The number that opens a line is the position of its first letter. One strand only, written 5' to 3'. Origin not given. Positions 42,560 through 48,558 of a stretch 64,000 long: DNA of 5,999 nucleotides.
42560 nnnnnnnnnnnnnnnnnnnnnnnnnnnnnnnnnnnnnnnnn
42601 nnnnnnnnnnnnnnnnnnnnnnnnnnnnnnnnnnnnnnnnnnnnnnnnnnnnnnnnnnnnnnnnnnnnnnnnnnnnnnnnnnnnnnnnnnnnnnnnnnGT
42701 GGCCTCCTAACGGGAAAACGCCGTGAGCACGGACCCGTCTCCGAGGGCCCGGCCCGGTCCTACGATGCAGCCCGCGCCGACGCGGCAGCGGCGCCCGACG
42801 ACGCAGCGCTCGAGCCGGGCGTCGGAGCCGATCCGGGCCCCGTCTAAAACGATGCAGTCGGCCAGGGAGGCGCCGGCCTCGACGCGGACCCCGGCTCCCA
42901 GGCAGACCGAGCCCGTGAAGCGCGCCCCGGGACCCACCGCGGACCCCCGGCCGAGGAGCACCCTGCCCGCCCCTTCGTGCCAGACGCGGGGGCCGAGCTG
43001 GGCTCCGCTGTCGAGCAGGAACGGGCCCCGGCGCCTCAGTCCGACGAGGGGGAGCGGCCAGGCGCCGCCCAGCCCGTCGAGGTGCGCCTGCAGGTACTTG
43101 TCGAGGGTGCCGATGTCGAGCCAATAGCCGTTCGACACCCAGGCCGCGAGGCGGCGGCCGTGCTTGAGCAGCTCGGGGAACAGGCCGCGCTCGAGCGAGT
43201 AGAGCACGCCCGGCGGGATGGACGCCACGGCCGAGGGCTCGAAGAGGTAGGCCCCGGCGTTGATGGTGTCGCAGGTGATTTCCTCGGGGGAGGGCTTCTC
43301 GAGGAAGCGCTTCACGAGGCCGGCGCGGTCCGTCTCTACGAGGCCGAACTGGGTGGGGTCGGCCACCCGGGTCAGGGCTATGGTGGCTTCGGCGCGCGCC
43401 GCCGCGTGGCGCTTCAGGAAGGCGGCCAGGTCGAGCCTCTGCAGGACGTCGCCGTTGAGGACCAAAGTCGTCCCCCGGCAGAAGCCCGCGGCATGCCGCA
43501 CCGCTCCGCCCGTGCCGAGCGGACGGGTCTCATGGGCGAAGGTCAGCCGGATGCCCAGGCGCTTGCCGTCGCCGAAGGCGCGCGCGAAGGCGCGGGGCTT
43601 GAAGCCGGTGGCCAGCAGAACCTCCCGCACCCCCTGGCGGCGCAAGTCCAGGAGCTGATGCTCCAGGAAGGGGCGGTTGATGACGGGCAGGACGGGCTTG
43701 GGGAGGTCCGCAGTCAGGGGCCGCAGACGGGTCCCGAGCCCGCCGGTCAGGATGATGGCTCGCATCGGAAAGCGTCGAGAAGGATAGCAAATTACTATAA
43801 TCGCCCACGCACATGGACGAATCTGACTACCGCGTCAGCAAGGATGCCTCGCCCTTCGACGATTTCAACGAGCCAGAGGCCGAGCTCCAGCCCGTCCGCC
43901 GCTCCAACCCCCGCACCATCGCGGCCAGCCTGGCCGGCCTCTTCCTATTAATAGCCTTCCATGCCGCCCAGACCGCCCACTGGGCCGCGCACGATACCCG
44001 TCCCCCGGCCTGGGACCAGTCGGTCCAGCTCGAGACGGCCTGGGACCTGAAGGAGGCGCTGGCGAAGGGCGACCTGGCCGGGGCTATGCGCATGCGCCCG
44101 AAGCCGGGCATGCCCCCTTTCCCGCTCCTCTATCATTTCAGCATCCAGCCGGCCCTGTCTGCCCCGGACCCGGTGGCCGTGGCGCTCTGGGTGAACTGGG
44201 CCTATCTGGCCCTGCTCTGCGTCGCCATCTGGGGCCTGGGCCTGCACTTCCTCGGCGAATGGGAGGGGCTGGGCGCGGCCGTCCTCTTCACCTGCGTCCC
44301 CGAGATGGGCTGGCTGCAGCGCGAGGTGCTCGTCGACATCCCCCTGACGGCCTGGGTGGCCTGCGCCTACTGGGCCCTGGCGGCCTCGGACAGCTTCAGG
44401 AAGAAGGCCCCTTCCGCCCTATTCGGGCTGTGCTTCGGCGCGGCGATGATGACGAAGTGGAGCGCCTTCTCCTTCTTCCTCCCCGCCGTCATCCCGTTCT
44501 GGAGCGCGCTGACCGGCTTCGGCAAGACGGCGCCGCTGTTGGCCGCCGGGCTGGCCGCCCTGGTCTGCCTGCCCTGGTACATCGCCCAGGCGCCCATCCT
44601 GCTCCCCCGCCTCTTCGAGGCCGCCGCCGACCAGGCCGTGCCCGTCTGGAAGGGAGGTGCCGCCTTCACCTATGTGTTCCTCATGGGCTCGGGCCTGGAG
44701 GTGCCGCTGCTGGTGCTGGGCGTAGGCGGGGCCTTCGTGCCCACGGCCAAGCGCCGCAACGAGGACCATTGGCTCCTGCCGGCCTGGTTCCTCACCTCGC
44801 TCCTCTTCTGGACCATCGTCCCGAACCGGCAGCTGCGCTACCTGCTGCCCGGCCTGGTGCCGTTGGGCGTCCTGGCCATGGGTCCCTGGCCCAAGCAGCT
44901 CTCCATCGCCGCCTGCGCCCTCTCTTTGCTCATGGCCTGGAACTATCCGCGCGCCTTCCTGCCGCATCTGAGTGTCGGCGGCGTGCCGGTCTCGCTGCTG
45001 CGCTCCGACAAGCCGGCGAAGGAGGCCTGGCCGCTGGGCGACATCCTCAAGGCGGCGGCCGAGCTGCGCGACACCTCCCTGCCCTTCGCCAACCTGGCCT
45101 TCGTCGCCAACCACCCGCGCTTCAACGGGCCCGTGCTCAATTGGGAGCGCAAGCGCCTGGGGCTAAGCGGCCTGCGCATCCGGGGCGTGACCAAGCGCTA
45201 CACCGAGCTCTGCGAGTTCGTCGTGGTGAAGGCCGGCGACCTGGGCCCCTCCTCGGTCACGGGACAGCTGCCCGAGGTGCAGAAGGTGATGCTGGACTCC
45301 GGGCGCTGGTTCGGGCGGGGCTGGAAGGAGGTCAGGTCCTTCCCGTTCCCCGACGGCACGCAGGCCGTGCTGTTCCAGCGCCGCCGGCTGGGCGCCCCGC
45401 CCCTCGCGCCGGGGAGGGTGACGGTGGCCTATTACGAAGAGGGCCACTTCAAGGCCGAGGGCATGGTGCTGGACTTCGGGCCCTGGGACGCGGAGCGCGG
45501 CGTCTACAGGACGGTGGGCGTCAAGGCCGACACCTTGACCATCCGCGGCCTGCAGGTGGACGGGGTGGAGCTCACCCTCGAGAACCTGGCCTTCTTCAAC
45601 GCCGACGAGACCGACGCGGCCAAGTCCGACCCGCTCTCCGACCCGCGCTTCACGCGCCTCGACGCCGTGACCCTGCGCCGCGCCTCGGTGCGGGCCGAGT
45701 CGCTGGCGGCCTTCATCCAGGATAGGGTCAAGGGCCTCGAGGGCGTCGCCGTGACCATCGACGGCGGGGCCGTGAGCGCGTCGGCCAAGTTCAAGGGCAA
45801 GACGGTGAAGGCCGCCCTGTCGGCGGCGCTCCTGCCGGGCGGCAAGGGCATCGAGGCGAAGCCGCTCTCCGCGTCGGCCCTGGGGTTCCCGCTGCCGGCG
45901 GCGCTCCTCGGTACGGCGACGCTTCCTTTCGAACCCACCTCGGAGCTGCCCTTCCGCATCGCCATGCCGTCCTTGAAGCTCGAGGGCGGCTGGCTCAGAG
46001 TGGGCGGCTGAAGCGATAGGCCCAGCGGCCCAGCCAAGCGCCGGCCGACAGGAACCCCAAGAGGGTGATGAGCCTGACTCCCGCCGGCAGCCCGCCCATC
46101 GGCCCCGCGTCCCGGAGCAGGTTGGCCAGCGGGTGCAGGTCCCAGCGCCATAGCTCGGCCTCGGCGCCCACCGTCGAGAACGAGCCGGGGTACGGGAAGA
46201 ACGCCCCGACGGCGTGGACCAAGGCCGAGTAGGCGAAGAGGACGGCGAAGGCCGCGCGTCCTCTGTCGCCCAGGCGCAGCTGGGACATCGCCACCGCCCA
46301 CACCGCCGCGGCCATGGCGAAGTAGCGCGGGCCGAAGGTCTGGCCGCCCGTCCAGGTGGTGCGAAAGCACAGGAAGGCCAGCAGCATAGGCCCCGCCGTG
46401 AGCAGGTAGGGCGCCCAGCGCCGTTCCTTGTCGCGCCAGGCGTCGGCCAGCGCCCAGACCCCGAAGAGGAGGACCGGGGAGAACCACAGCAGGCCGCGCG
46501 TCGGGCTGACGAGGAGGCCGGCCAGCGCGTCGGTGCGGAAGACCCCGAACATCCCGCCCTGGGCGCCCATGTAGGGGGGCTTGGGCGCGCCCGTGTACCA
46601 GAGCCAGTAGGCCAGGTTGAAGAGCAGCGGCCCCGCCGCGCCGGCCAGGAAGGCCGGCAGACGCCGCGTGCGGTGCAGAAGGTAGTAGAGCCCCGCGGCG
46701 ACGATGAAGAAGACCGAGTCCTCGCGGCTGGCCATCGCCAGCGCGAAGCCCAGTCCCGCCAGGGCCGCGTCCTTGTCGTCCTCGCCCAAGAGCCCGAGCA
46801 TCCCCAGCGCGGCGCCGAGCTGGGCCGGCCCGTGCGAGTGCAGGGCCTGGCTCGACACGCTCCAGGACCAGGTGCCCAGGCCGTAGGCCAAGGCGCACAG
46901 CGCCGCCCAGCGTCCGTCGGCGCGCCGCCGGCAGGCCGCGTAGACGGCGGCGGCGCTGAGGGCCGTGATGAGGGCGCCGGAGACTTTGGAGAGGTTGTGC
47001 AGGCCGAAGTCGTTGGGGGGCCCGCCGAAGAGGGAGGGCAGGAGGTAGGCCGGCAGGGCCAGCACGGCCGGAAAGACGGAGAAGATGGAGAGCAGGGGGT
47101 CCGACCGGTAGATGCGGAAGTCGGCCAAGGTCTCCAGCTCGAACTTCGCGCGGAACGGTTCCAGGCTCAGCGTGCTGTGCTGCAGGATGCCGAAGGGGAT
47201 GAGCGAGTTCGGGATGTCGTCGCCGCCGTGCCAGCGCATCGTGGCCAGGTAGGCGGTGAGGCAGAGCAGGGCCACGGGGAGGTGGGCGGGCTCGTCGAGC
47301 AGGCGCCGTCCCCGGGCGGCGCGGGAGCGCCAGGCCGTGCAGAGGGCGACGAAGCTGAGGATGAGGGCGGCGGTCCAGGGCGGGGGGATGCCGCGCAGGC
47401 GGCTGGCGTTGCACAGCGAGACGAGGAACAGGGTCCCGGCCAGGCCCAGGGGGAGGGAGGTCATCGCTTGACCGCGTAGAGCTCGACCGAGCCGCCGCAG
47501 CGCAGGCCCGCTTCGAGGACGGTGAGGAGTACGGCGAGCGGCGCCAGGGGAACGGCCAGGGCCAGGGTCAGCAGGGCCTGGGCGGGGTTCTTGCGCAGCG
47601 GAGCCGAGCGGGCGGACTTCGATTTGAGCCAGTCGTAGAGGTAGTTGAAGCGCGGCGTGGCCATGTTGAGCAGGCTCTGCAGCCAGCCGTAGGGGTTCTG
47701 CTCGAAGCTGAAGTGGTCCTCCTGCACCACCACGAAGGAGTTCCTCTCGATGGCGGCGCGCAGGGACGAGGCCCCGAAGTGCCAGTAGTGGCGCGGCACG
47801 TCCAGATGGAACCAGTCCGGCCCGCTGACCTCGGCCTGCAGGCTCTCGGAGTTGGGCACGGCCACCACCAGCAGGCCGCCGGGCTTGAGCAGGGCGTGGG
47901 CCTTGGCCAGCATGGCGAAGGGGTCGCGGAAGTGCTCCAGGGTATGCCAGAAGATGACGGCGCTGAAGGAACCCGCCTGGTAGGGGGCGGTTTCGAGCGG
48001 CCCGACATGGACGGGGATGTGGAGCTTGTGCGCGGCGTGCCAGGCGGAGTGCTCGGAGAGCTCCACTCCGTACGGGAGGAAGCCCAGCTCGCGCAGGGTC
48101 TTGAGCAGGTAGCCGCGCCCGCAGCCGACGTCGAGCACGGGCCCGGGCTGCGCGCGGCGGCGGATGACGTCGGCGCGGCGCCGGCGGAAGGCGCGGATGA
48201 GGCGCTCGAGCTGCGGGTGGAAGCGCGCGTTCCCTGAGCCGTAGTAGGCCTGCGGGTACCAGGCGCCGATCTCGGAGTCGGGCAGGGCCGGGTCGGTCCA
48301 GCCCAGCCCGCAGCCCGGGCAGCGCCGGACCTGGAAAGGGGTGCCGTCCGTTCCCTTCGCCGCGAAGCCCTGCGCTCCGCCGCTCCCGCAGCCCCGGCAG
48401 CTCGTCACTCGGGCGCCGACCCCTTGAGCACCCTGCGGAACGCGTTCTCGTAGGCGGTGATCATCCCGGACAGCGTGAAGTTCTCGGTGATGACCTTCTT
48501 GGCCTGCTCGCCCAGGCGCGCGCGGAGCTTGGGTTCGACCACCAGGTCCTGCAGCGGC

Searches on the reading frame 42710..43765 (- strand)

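Call 56: search_protein_families(library=pfam, max_evalue=0.00001, proteins=[window:42710-43765:-])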
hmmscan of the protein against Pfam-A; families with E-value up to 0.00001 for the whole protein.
window:42710-43765:- (352 aa): 6 families
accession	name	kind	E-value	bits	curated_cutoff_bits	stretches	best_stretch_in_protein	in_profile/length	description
PF00483.29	NTP_transferase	-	3.2e-48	164.9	21.2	1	3-229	2-240/245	Nucleotidyl transferase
PF00132.30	Hexapep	-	7.1e-10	38.6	27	0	321-351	2-32/36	Bacterial transferase hexapeptide (six repeats)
PF25084.1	LbH_EIF2B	-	8.6e-10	39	54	1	268-347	21-99/105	EIF2B subunit epsilon LbH domain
PF25087.1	GMPPB_C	-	1.3e-09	38.1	39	1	267-333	3-69/110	GMPPB C-terminal domain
PF24894.1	Hexapep_GlmU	-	2.8e-09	37.5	23.3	1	279-337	28-85/104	GlmU-like, C-terminal hexapeptide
PF12804.13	NTP_transf_3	-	4.9e-09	37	27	1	3-139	1-129/160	MobA-like NTP transferase domain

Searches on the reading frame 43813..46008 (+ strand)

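Call 56: search_protein_families(library=pfam, max_evalue=0.00001, proteins=[window:43813-46008:+])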
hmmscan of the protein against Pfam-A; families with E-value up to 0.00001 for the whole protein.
window:43813-46008:+ (732 aa): 2 families
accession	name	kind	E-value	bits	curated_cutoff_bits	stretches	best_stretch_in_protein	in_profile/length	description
PF13231.12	PMT_2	-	1e-07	32.7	26.1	1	124-256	24-158/160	Dolichyl-phosphate-mannose-protein mannosyltransferase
PF02366.24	PMT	-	1.4e-06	28.5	22.7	1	121-260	83-235/245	Dolichyl-phosphate-mannose-protein mannosyltransferase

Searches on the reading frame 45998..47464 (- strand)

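Call 56: search_protein_families(library=pfam, max_evalue=0.00001, proteins=[window:45998-47464:-])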
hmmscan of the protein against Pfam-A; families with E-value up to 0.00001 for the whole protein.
window:45998-47464:- (489 aa): 0 families

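Call 75: search_protein_families(library=ncbifam, max_evalue=0.001, proteins=[window:45998-47464:-])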
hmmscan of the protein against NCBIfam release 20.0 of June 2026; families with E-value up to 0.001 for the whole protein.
window:45998-47464:- (489 aa): 1 family
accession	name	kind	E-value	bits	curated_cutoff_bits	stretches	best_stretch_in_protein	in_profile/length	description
NF047440.1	LA3751_2_3_fam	subfamily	4.8e-13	48.8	200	1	128-396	78-354/460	LA_3751/LA_3752 family putative glycosyltransferase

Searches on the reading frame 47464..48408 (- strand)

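Call 56: search_protein_families(library=pfam, max_evalue=0.00001, proteins=[window:47464-48408:-])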
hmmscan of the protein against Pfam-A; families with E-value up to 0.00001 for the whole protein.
window:47464-48408:- (315 aa): 6 families
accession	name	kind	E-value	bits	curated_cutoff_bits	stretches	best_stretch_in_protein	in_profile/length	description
PF13489.12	Methyltransf_23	-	2.4e-26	92.9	27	1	70-229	5-163/164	Methyltransferase domain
PF08241.18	Methyltransf_11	-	1.1e-15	58.5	21.2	1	92-182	1-95/95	Methyltransferase domain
PF13649.12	Methyltransf_25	-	7.8e-14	52.6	27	1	91-178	1-97/97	Methyltransferase domain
PF08242.18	Methyltransf_12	-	1.7e-11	45.1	30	1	92-180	1-98/98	Methyltransferase domain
PF13847.12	Methyltransf_31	-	1.1e-08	35.3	27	1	90-190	6-118/145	Methyltransferase domain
PF07021.18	MetW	-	9.9e-07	29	21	1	85-186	10-111/193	Methionine biosynthesis protein MetW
